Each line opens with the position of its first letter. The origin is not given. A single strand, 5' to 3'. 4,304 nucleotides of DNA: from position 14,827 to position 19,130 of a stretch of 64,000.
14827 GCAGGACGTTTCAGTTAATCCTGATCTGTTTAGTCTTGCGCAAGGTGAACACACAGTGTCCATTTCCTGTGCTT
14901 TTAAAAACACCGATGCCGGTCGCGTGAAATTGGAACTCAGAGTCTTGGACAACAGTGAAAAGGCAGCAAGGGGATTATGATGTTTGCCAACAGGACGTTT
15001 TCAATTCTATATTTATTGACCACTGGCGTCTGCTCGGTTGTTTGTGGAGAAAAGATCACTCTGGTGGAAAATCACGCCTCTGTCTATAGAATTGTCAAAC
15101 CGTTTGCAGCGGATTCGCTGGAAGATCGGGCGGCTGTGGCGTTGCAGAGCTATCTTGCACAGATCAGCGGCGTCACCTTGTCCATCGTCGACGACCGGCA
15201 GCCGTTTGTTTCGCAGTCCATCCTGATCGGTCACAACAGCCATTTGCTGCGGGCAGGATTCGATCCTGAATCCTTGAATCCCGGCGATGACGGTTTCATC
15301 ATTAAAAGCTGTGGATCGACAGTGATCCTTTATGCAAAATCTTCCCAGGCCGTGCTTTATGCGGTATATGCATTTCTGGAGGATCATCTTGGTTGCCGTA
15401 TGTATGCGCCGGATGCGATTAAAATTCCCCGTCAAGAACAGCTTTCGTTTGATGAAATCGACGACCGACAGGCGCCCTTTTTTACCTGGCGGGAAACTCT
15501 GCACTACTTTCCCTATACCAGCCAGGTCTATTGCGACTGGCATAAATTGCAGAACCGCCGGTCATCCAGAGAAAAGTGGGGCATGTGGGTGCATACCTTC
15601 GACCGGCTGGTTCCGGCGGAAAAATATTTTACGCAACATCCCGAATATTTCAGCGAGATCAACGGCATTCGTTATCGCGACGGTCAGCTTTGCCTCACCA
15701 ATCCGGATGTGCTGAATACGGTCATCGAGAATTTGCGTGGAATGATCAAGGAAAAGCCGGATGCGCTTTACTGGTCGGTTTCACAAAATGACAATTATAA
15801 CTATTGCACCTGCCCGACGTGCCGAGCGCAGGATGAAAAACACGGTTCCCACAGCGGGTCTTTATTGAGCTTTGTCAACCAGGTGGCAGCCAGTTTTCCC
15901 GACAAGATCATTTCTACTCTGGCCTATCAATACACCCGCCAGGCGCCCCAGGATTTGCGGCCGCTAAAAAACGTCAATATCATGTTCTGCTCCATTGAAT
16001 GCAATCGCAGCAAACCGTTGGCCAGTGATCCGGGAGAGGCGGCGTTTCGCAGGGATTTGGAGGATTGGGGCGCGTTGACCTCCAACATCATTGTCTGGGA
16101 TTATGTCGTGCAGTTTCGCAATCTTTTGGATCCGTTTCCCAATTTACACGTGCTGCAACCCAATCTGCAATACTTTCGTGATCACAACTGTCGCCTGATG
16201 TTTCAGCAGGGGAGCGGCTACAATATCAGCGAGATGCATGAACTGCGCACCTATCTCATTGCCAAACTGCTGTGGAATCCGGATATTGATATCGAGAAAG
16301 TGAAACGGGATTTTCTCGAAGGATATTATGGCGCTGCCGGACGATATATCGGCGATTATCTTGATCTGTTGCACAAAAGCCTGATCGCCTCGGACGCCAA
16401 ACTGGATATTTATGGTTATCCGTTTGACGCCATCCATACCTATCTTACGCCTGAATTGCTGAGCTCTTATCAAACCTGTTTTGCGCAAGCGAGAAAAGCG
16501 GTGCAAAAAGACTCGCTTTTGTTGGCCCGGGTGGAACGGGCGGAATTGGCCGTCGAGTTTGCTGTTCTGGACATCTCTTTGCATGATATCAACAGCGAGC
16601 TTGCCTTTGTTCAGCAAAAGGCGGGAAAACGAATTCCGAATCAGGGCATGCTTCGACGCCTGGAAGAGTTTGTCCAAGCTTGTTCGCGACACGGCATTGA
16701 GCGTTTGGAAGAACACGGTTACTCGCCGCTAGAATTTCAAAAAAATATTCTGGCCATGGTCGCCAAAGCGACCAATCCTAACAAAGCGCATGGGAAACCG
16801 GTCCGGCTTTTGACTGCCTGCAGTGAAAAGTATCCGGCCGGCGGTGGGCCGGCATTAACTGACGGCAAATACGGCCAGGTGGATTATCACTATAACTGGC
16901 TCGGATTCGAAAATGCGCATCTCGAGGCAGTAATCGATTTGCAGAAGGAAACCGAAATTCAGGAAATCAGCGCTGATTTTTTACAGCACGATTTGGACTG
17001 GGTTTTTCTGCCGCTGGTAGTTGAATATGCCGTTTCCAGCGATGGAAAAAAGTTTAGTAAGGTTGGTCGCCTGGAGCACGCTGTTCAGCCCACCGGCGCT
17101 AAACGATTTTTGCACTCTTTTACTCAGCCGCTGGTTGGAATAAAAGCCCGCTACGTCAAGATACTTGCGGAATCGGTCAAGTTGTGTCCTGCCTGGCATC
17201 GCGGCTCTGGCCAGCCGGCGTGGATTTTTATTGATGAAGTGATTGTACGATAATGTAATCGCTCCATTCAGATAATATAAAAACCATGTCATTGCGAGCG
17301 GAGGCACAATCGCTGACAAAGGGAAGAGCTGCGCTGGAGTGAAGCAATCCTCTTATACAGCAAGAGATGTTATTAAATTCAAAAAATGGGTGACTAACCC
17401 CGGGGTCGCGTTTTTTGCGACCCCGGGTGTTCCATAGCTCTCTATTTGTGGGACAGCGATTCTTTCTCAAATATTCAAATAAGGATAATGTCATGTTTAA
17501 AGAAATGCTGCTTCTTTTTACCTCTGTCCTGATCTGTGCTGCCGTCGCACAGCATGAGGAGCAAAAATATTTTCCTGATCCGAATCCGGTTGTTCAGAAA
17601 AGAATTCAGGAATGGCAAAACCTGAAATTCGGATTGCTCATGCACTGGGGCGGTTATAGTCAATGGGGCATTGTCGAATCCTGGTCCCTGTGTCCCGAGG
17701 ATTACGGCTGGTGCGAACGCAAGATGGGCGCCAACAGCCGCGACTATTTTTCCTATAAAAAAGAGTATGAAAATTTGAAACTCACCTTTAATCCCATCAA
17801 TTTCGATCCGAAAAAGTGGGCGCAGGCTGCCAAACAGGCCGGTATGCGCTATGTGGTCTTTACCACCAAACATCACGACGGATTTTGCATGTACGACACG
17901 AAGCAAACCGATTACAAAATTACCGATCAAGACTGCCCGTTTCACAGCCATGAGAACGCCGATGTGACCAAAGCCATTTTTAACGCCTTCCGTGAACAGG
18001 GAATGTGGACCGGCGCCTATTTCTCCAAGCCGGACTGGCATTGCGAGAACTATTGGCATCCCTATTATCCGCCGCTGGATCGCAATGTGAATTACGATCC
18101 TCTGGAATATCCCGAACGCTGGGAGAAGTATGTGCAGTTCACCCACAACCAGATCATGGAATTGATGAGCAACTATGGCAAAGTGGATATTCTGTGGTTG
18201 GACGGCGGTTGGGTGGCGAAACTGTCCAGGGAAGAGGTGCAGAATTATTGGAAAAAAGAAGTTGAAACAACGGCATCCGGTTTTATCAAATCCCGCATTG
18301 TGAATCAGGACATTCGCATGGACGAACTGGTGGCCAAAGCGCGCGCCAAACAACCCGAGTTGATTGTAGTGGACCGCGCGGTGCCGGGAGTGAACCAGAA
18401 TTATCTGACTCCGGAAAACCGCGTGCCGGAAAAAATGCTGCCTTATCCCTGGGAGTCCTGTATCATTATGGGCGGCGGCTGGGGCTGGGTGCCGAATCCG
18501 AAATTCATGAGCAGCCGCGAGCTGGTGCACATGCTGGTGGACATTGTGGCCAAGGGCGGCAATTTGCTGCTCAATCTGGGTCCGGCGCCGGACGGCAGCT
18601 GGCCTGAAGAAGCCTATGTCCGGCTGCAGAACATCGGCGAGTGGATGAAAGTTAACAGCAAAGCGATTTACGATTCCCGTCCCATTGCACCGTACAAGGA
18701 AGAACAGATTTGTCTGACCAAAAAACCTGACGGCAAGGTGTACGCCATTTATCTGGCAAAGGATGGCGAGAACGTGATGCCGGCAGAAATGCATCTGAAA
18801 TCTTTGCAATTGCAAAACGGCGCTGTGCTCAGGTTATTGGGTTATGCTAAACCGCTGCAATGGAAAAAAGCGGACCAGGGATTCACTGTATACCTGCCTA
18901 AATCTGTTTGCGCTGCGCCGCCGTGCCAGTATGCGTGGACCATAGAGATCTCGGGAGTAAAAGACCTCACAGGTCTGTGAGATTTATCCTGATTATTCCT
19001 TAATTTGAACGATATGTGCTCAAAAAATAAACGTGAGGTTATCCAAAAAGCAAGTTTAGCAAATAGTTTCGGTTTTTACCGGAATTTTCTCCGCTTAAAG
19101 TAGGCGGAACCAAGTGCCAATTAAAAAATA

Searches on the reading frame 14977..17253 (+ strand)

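Call 52: search_protein_families(library=pfam, proteins=[window:14977-17253:+], max_evalue=0.00001)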
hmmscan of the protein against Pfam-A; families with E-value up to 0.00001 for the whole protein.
window:14977-17253:+ (758 aa): 1 family
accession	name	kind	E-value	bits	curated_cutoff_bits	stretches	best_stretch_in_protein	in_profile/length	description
PF16126.11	DUF4838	-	1.1e-107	360.5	26.6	1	142-463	1-325/325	Domain of unknown function (DUF4838)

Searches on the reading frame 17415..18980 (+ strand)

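Call 21: search_protein_families(library=pfam, proteins=[window:17415-18980:+], max_evalue=0.00001)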
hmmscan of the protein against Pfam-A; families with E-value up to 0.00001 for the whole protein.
window:17415-18980:+ (521 aa): 2 families
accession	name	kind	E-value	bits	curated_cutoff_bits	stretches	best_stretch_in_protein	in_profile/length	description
PF01120.23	Alpha_L_fucos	-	6.6e-90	302.5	25.2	1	41-415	3-344/345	Alpha-L-fucosidase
PF16757.11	Fucosidase_C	-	1e-09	39.2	25.6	1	430-512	7-87/88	Alpha-L-fucosidase C-terminal domain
